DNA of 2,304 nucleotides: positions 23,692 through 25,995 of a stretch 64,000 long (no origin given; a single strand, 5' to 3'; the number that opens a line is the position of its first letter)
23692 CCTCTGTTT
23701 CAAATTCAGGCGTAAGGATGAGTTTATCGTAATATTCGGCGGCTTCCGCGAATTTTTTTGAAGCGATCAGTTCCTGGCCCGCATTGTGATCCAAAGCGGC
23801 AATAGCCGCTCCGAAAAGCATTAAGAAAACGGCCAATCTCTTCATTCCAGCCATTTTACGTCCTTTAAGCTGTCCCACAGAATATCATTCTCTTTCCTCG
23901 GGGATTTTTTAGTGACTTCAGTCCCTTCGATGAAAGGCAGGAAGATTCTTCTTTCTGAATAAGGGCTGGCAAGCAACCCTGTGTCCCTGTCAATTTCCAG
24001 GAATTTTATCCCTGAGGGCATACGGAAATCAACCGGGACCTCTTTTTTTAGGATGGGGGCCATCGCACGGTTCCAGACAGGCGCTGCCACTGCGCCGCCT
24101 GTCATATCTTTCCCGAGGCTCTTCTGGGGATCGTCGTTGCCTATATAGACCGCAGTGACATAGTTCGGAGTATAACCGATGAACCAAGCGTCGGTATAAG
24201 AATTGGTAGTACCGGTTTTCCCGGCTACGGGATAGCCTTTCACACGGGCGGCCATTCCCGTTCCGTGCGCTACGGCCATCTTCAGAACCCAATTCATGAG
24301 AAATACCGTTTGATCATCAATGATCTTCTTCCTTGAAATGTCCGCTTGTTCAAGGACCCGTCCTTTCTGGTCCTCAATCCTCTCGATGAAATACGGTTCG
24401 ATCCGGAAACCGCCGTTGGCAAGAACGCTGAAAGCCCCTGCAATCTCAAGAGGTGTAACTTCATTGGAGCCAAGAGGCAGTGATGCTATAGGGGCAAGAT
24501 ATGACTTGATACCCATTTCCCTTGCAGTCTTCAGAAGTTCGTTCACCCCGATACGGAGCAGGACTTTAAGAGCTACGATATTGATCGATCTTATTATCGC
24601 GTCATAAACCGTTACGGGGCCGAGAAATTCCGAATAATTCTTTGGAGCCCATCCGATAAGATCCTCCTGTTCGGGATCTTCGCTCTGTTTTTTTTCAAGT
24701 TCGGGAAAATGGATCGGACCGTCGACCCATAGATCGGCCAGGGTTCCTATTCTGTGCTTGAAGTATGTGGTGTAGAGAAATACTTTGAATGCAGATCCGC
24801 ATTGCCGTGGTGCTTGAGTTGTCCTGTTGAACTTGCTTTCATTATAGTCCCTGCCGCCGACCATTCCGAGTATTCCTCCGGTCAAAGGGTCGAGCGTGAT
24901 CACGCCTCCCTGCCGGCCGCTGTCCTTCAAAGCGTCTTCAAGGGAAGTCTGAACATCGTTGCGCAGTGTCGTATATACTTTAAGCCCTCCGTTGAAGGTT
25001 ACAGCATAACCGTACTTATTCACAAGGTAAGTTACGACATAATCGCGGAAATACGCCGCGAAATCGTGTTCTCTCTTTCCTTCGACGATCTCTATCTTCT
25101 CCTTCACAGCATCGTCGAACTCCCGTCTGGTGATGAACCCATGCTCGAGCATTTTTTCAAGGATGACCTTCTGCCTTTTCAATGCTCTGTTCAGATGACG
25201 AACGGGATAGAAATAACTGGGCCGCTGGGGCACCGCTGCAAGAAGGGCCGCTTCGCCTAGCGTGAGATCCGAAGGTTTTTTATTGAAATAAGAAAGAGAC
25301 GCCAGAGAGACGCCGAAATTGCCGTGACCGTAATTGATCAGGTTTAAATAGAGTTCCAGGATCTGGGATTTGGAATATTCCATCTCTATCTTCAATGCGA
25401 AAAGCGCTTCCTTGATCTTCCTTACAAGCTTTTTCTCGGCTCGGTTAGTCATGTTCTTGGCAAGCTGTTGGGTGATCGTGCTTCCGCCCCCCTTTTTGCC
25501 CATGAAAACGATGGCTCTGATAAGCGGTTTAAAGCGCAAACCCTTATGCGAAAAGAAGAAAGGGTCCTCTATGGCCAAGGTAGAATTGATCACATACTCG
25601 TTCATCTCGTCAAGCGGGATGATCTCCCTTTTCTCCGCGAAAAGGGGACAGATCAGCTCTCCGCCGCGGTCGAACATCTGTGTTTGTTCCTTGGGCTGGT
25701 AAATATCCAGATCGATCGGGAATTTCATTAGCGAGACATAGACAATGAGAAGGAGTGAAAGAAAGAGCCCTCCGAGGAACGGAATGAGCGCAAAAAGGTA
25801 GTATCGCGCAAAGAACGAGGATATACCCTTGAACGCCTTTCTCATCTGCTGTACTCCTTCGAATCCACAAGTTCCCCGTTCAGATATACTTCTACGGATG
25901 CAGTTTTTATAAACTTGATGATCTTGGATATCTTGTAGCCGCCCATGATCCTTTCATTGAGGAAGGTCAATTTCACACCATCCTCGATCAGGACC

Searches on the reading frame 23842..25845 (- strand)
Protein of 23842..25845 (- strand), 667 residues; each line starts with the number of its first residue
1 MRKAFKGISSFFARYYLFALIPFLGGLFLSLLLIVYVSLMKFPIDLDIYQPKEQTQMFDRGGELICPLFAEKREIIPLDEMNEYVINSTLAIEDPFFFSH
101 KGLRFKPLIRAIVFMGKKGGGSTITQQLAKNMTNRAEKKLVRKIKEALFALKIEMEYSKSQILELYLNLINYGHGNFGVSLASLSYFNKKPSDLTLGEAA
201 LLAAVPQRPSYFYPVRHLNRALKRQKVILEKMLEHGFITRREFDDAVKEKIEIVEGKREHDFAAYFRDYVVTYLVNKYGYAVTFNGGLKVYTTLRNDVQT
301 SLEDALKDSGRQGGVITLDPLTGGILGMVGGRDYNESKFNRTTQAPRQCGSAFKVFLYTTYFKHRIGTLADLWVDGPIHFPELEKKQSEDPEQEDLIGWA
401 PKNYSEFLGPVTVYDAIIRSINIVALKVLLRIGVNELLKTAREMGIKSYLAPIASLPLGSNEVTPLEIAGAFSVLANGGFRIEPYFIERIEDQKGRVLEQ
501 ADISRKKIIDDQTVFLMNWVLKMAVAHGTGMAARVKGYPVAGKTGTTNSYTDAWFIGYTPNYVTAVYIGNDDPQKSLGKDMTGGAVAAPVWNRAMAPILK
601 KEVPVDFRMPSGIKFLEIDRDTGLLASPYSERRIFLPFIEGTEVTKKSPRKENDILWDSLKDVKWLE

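Call 53: search_protein_families(library=pfam, proteins=[window:23842-25845:-], max_evalue=0.0001)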
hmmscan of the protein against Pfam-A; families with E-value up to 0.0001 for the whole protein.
window:23842-25845:- (667 aa): 2 families
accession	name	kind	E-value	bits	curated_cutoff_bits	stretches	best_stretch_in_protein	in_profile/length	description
PF00912.28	Transgly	-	4e-52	176.7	27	1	70-232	11-177/178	Transglycosylase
PF00905.27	Transpeptidase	-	2.5e-33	116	22.1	1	313-595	1-298/299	Penicillin binding protein transpeptidase domain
